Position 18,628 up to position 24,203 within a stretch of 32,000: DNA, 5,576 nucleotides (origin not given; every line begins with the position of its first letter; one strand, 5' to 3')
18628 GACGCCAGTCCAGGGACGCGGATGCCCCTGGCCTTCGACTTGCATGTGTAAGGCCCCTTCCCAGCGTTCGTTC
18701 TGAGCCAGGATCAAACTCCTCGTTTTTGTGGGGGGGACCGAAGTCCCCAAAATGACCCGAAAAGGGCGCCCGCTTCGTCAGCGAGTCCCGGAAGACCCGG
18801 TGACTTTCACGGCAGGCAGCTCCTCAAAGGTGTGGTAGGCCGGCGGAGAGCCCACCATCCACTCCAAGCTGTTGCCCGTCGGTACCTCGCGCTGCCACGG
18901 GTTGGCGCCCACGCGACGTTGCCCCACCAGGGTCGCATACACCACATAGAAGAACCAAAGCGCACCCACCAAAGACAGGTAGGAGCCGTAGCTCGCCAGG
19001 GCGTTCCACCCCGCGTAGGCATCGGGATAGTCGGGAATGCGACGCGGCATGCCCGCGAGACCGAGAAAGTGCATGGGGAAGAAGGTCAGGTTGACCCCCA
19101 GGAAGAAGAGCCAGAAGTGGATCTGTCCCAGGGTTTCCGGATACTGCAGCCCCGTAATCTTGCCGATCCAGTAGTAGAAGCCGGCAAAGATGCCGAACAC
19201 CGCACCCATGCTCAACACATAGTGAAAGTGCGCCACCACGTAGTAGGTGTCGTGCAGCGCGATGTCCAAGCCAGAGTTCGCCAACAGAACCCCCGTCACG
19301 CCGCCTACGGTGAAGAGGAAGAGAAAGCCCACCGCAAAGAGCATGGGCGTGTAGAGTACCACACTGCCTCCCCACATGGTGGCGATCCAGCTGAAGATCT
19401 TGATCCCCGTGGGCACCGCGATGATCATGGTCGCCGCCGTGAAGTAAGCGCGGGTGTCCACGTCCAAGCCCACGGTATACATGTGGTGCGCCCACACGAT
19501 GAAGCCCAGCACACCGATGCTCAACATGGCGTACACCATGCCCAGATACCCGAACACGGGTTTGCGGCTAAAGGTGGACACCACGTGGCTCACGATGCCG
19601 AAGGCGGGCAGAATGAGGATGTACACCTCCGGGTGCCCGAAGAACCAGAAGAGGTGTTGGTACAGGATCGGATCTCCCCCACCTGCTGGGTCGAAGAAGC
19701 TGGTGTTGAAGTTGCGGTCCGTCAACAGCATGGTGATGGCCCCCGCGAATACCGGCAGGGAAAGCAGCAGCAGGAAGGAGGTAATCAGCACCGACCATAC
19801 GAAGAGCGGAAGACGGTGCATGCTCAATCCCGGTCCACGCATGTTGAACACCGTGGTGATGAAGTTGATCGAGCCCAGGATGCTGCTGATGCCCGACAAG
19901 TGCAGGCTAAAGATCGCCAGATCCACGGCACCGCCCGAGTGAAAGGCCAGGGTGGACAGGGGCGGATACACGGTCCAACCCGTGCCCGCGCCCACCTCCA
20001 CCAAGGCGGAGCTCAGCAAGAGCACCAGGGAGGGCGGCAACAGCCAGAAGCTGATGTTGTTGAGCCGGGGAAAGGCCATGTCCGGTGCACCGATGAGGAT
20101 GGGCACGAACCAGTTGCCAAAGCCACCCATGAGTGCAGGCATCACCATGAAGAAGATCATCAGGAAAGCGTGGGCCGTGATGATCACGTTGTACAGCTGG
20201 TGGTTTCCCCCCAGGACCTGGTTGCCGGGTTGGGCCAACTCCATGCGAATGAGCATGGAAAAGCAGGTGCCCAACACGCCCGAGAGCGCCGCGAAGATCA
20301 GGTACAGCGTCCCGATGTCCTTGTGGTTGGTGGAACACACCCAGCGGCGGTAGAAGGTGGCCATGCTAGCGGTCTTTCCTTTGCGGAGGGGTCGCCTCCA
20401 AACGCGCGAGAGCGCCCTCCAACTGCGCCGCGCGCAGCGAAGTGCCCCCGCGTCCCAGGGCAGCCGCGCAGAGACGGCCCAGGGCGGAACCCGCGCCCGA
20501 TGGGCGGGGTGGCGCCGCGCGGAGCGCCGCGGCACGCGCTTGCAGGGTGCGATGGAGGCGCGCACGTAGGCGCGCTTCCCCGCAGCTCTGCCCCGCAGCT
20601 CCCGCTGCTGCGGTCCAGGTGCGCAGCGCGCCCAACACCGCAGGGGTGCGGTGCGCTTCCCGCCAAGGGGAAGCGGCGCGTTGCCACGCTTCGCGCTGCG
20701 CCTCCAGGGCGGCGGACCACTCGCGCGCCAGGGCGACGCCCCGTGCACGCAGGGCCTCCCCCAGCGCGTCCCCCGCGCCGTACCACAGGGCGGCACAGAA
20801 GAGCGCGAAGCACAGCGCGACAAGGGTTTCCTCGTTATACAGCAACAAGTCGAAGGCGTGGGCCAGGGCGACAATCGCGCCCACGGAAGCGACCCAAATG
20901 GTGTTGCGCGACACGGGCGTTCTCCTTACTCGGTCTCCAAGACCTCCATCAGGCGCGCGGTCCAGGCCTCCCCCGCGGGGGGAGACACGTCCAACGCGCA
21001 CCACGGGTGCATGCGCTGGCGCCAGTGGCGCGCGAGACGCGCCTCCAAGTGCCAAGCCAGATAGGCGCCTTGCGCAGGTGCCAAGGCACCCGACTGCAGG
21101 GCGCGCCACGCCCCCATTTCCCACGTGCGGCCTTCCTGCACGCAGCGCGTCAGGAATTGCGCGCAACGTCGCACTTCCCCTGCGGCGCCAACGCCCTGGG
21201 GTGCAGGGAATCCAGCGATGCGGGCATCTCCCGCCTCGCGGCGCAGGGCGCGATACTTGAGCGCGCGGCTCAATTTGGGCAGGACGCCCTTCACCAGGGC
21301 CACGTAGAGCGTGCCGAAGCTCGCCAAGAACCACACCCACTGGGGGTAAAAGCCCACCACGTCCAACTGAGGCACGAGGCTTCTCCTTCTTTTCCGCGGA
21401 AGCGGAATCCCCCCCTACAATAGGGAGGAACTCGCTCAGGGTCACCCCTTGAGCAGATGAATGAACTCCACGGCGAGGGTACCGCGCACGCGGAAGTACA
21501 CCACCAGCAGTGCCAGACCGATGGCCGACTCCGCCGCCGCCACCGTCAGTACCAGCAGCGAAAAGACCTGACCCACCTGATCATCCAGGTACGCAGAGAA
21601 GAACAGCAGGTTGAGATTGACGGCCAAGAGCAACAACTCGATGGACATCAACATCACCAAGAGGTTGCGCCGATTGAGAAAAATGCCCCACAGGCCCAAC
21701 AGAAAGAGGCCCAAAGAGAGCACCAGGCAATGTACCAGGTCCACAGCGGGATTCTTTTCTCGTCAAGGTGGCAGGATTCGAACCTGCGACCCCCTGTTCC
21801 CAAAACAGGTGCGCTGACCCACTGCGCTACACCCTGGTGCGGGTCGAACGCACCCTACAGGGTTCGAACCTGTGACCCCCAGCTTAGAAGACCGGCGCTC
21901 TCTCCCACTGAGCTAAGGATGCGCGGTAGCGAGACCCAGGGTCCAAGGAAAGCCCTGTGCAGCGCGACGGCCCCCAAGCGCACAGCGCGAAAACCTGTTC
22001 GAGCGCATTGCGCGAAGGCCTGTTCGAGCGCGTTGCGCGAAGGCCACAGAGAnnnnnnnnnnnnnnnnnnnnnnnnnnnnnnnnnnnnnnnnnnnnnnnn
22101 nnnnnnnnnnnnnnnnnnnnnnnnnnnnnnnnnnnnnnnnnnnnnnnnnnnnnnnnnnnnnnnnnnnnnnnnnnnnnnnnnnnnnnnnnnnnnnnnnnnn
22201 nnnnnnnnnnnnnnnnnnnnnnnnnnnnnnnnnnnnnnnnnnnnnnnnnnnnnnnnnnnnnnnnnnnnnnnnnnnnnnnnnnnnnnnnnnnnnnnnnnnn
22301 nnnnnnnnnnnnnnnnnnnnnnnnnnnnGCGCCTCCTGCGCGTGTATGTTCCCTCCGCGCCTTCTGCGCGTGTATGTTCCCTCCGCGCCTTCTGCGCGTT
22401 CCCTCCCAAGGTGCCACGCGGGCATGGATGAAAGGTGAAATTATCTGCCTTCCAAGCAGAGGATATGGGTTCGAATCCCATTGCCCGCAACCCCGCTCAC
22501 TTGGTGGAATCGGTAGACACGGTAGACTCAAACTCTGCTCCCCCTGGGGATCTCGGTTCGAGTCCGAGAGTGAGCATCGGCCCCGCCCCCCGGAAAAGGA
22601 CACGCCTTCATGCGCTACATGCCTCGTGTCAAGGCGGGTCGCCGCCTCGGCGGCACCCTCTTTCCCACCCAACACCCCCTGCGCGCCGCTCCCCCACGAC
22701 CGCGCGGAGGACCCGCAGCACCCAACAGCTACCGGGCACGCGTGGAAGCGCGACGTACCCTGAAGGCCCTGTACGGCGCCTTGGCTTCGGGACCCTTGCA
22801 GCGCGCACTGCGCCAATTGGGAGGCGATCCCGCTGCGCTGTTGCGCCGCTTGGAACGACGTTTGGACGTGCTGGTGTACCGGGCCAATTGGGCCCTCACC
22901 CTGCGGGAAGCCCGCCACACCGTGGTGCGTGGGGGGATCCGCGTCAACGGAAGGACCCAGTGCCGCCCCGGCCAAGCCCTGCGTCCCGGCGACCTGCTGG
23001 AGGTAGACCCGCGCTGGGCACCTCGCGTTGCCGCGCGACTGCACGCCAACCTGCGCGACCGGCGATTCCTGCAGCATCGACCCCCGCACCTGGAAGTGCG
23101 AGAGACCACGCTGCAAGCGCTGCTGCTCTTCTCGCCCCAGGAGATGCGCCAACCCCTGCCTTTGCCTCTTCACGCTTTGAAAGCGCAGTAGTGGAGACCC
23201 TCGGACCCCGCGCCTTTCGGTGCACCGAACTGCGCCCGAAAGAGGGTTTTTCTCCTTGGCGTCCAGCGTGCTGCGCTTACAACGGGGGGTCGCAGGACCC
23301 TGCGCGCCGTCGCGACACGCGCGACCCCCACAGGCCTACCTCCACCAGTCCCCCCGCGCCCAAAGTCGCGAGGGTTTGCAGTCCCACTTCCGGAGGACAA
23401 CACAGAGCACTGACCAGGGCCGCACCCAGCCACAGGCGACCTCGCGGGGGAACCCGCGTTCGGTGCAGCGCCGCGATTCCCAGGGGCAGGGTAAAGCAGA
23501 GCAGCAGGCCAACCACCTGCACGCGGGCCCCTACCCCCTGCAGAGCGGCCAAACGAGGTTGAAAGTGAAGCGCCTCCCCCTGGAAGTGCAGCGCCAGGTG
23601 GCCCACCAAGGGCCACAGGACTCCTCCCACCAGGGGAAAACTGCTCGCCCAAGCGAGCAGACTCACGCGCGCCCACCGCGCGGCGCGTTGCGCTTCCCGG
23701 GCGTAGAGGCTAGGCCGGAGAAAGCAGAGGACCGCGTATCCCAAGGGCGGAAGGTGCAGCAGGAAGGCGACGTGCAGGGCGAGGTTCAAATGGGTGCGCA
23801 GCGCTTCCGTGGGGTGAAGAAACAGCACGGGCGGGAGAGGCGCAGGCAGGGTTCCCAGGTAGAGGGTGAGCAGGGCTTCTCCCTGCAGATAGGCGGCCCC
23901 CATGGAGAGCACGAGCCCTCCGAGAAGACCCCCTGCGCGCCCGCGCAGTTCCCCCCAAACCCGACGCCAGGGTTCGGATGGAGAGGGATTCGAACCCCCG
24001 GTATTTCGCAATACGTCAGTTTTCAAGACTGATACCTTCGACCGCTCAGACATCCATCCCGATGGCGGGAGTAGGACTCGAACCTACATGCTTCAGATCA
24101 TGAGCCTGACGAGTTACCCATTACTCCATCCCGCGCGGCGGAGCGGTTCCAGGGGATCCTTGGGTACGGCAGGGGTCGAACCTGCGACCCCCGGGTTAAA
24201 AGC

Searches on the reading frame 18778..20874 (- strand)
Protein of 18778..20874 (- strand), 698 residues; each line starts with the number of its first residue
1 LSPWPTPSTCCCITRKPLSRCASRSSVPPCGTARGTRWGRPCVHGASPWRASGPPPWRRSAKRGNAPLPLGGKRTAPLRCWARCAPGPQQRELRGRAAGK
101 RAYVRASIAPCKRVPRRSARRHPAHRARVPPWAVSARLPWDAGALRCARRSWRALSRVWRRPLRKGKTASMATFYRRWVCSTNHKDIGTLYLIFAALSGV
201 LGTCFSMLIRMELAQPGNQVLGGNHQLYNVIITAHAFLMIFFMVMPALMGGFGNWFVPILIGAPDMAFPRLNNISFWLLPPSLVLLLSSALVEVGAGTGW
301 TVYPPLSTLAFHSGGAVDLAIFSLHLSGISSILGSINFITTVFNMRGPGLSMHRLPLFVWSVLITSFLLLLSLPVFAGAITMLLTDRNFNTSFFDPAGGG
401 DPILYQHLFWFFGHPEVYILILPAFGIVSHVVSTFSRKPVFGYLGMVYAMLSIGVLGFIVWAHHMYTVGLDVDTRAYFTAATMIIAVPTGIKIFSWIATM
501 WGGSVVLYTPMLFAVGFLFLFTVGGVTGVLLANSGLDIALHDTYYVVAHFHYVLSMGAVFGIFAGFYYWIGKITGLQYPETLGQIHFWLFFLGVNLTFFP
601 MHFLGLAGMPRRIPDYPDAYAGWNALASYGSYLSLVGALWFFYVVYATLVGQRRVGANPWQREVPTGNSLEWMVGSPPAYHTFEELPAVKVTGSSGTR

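Call 21: search_protein_families(library=pfam, proteins=[window:18778-20874:-], max_evalue=0.00001)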
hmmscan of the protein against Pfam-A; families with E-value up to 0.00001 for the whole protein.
window:18778-20874:- (698 aa): 1 family
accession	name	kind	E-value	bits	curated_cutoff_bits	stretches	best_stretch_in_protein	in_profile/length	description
PF00115.25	COX1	-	3.6e-159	530.7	34.8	1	186-632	1-435/436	Cytochrome C and Quinol oxidase polypeptide I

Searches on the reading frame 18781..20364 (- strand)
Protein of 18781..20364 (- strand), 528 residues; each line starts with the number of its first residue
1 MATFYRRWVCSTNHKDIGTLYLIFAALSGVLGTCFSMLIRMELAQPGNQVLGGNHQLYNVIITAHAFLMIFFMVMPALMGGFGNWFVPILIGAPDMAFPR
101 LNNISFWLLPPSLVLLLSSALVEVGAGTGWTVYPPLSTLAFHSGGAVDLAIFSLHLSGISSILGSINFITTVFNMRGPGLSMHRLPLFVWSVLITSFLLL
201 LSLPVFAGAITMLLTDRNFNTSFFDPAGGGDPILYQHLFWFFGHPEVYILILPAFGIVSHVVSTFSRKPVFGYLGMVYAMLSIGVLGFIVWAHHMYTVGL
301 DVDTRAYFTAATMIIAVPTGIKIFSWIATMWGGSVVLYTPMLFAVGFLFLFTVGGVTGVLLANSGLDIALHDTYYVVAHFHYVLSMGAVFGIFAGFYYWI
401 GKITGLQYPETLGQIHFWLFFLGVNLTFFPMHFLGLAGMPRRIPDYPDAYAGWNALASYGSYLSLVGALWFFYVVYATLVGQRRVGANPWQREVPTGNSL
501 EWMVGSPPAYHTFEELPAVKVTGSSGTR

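Call 25: find_encoding_contigs(protein=window:18781-20364:-, flank=10000, max_places=10)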
Protein seq(528 aa) (528 aa): 9 contigs read that carry it; 5 places shown.
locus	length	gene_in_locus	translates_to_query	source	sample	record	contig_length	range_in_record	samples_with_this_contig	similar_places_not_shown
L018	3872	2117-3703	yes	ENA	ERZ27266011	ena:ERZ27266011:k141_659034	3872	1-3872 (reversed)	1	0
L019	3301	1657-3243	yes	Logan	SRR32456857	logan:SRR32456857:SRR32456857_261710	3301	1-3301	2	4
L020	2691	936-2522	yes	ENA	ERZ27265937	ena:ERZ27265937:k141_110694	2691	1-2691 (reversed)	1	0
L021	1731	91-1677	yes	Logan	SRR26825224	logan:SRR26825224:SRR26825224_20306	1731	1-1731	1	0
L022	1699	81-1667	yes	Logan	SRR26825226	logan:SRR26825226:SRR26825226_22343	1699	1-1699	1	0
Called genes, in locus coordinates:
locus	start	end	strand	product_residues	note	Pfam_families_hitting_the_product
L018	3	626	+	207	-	?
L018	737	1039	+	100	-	PF00420:Oxidored_q2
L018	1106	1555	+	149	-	PF02326:YMF19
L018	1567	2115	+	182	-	PF05405:Mt_ATP-synt_B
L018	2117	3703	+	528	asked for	PF00115:COX1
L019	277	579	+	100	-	PF00420:Oxidored_q2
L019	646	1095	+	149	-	PF02326:YMF19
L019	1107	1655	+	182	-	PF05405:Mt_ATP-synt_B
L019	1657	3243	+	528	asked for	PF00115:COX1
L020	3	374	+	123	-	?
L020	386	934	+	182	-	PF05405:Mt_ATP-synt_B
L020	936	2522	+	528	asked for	PF00115:COX1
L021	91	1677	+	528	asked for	PF00115:COX1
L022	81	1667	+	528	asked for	PF00115:COX1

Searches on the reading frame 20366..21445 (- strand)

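Call 21: search_protein_families(library=pfam, proteins=[window:20366-21445:-], max_evalue=0.00001)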
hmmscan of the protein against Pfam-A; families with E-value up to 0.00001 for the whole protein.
window:20366-21445:- (359 aa): 1 family
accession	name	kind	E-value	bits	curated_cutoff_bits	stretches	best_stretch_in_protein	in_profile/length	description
PF05405.19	Mt_ATP-synt_B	-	2.2e-07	31.1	21.7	1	195-258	5-68/163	Mitochondrial ATP synthase B chain precursor (ATP-synt_B)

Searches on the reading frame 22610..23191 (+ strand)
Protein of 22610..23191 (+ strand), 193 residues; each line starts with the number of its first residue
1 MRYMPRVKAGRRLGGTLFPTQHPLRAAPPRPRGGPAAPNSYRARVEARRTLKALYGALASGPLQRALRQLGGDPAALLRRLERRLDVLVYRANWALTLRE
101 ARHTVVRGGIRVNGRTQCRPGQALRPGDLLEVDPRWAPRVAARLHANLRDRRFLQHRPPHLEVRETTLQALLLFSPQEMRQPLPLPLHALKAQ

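Call 22: search_protein_families(library=pfam, proteins=[window:22610-23191:+], max_evalue=0.00001)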
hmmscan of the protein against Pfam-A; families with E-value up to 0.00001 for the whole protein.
window:22610-23191:+ (193 aa): 1 family
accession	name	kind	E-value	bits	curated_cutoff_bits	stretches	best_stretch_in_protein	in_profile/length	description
PF01479.30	S4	-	2.2e-08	34.2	22.8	1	83-129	1-47/48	S4 domain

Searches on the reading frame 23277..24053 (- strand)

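Call 22: search_protein_families(library=pfam, proteins=[window:23277-24053:-], max_evalue=0.00001)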
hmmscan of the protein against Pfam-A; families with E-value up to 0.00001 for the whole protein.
window:23277-24053:- (258 aa): 1 family
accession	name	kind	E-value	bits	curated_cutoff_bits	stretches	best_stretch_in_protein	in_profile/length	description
PF00902.23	TatC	-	2e-11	44.5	25.1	1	35-228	5-204/208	Sec-independent protein translocase protein (TatC)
